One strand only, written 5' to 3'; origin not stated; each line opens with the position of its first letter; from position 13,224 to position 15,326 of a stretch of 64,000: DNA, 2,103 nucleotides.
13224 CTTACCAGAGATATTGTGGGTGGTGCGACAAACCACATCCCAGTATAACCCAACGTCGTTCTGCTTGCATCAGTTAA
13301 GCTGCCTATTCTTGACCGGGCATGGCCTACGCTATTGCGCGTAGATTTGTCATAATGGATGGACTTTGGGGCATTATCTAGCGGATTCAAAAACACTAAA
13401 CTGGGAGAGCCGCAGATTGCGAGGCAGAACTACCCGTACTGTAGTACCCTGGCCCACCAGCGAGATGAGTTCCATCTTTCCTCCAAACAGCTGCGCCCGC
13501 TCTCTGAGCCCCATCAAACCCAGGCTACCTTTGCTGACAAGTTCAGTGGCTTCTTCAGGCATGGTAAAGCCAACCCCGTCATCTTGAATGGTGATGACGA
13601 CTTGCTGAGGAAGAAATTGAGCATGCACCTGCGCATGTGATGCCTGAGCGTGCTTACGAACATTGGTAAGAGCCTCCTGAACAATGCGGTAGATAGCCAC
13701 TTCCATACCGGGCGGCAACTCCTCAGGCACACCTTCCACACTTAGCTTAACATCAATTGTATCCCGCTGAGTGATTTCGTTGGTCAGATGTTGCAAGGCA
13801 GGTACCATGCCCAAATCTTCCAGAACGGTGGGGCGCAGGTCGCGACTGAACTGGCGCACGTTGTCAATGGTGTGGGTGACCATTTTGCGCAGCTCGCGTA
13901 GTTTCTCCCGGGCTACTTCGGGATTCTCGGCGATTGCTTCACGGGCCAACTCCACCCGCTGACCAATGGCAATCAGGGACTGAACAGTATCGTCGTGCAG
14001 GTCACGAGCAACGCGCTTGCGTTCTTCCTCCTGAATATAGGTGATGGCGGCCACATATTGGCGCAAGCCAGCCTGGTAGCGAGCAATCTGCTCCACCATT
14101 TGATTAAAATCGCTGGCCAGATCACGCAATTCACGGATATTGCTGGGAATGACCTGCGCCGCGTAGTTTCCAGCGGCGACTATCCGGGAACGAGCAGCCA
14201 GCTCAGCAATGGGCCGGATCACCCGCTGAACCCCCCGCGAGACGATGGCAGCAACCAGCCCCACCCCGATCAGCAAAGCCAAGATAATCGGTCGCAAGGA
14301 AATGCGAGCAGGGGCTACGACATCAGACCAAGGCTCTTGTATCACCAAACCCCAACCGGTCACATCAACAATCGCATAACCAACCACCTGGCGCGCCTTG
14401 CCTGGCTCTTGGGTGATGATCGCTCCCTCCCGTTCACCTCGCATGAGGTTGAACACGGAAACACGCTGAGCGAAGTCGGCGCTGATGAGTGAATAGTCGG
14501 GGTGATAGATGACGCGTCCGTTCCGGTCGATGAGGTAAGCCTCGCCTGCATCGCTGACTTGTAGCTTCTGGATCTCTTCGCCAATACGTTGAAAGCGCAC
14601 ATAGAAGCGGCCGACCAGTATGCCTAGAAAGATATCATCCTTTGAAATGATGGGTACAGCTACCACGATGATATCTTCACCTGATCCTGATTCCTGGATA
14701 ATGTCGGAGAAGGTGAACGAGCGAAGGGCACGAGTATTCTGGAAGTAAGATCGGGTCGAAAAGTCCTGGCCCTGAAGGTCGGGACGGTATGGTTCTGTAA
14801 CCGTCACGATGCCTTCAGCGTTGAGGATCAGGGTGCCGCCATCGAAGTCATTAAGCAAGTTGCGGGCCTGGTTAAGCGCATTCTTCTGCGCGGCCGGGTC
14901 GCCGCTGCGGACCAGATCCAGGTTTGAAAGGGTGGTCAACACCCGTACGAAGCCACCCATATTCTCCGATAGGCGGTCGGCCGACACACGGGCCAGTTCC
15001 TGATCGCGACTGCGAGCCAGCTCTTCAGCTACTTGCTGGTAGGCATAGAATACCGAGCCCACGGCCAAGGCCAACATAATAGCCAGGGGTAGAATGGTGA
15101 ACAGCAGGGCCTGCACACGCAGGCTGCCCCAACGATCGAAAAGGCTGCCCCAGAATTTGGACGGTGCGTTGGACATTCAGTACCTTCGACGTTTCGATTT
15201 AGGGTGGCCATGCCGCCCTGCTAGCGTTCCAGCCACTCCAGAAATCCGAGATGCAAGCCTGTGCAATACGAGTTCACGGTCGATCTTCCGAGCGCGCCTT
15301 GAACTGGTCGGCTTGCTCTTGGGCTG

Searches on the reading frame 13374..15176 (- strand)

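Call 7: search_protein_families(library=pfam, proteins=[window:13374-15176:-], max_evalue=0.1)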
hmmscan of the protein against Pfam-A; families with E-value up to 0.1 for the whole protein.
window:13374-15176:- (600 aa): 9 families
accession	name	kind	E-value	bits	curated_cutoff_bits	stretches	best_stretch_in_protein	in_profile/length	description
PF02743.24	dCache_1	-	7.7e-21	75.2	45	1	59-279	12-239/240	Cache domain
PF07730.19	HisKA_3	-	2e-16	60.7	24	1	385-452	1-68/68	Histidine kinase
PF02518.31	HATPase_c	-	1.4e-13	51.7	26.4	1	492-586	3-109/111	Histidine kinase-, DNA gyrase B-, and HSP90-like ATPase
PF00672.30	HAMP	-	3.4e-08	34.1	25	1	317-364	4-51/53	HAMP domain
PF13581.12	HATPase_c_2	-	0.00016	22.1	27.4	1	498-554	35-102/127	Histidine kinase-like ATPase domain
PF22309.2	HK-GC-Chemotax_sensor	-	0.013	16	27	0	116-186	45-115/122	HK/GC/Chemotaxis protein-like, sensor domain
PF17201.10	Cache_3-Cache_2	-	0.051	13.3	27.7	1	169-229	160-226/299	Cache 3/Cache 2 fusion domain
PF07264.17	EI24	-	0.059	13.9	32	0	17-58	60-99/199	Sulfate transporter CysZ/Etoposide-induced protein 2.4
PF08269.17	dCache_2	-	0.063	12.9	26.5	0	197-233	193-230/298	Cache domain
